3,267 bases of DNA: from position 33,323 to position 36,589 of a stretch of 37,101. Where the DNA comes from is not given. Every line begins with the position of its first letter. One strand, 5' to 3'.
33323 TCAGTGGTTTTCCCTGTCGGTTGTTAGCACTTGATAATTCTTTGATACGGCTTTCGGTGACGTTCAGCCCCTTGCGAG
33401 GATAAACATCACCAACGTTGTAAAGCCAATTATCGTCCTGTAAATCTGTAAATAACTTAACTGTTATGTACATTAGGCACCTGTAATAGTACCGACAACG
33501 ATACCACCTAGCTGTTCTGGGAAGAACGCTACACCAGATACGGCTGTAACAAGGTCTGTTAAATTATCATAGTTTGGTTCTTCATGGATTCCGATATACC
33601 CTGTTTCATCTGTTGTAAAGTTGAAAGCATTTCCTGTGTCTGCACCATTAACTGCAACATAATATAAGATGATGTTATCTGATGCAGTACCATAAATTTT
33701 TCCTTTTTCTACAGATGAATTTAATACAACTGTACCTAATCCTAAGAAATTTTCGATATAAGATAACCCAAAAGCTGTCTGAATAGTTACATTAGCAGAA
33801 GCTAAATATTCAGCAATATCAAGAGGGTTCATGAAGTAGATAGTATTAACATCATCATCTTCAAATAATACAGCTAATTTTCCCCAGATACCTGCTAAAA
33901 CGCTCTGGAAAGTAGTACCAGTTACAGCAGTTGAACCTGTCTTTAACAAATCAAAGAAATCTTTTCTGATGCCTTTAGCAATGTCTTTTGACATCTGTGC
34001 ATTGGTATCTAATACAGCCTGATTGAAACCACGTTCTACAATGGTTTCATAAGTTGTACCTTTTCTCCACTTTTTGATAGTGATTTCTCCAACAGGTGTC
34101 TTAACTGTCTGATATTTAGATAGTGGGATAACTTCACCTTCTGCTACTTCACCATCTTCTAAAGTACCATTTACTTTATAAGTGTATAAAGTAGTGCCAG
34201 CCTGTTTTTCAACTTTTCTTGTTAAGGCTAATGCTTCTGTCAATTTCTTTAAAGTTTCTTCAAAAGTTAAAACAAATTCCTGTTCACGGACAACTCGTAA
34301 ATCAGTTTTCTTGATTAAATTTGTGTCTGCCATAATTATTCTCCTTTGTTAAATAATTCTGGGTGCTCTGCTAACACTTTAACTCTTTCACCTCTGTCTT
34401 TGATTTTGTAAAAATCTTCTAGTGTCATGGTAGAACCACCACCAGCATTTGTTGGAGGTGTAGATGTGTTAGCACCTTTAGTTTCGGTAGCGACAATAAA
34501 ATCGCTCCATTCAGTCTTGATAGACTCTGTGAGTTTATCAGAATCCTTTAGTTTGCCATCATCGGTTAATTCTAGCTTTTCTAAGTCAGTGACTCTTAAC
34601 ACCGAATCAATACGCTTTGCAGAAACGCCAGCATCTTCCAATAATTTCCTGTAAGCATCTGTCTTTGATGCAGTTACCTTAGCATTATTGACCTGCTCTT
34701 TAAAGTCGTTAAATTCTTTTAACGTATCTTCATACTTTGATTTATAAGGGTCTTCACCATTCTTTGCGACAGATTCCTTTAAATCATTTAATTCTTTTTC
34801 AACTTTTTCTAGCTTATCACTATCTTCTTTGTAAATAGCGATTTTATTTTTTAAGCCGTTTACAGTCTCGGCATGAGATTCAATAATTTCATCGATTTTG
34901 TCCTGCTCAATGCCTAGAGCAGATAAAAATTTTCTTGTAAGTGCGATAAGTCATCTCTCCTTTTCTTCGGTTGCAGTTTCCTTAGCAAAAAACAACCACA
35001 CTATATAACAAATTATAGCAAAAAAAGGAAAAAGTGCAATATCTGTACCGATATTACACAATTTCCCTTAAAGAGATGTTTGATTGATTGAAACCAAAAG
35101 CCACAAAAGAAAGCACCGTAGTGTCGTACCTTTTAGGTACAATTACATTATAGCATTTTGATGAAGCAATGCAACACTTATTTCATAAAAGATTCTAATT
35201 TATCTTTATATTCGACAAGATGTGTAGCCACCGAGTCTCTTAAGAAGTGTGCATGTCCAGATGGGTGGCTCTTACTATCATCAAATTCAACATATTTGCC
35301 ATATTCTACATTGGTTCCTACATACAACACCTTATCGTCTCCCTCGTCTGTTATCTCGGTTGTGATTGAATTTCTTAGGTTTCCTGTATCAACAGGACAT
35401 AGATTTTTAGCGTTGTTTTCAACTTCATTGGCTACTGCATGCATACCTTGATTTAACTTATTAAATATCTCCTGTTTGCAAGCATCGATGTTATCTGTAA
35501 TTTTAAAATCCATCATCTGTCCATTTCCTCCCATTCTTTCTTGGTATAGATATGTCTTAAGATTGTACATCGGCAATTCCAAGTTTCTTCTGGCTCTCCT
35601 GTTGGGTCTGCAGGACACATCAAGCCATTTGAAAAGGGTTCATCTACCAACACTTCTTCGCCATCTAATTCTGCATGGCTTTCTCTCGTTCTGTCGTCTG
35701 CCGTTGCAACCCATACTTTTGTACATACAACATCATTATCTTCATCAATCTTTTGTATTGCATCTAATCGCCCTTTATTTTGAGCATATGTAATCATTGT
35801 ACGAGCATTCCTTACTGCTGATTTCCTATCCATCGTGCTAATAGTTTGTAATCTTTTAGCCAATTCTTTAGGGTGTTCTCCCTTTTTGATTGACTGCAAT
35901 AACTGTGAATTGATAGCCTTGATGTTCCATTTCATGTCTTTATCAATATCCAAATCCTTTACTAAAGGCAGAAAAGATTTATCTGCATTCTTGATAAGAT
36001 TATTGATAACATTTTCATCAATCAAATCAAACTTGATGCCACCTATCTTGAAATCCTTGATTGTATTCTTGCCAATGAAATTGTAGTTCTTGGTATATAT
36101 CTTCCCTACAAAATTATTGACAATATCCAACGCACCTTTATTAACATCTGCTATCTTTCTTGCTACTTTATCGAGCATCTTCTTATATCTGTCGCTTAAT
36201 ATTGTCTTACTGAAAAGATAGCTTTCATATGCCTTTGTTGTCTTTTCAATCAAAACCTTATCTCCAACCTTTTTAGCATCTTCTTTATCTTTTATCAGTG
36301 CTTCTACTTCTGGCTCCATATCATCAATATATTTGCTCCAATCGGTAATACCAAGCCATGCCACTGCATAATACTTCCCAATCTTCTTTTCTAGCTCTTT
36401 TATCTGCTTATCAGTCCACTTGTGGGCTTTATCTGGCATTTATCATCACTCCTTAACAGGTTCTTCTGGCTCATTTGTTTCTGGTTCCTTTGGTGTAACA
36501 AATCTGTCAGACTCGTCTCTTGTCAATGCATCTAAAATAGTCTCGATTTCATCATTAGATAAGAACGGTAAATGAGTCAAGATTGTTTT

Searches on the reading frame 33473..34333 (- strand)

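Call 11: search_protein_families(library=phrogs, proteins=[window:33473-34333:-], max_evalue=0.001)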
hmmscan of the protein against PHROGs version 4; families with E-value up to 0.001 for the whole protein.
window:33473-34333:- (286 aa): 2 families
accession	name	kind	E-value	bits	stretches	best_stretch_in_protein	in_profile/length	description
phrog_544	-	head and packaging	5.1e-55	187.9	1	1-282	6-272/282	major head protein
phrog_30620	-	unknown function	2.9e-09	37.9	1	41-184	42-180/184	-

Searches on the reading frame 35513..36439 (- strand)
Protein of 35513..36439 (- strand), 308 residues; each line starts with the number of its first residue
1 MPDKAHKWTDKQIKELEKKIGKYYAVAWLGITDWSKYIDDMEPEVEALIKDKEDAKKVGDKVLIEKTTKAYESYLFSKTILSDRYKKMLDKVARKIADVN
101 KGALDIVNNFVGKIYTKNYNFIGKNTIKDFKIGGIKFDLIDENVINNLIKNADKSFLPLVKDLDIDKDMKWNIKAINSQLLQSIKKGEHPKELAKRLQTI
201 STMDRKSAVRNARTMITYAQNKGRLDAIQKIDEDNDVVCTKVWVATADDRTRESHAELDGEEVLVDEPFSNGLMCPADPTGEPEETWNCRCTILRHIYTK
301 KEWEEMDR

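Call 11: search_protein_families(library=phrogs, proteins=[window:35513-36439:-], max_evalue=0.001)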
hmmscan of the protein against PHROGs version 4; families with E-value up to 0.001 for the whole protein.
window:35513-36439:- (308 aa): 20 families
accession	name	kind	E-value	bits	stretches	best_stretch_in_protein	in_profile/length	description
phrog_2468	-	head and packaging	2.8e-32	113.4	1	80-294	42-270/303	head morphogenesis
phrog_595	-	head and packaging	2e-27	97.7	1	37-301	67-302/513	head maturation protease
phrog_2662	-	head and packaging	2.1e-27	97.1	1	174-303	589-715/717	portal protein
phrog_859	-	head and packaging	2.4e-23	83.6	1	182-308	170-301/807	portal protein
phrog_115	-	head and packaging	9.3e-21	75.6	1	7-306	34-327/665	minor head protein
phrog_3517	-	head and packaging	2e-20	74.4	1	205-305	232-337/371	head morphogenesis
phrog_6577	-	unknown function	1e-16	61.4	1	173-304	116-237/1066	-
phrog_4728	-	head and packaging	1e-13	51.9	1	14-303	38-306/591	head morphogenesis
phrog_18477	-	head and packaging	1e-10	42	1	208-302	206-302/760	head morphogenesis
phrog_21406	-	unknown function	5.3e-10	38.4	1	219-293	274-349/1668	-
phrog_15127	-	head and packaging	8.1e-10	38.8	1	177-289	134-244/602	head protein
phrog_19443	-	head and packaging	1.5e-09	37.9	1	35-302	45-289/579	minor head protein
phrog_324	-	head and packaging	2.1e-07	31.3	1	39-294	95-315/624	head morphogenesis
phrog_19194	-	unknown function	2.4e-06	27.6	1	227-295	139-199/438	-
phrog_34890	-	head and packaging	6e-06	25.8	1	207-302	212-310/679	head morphogenesis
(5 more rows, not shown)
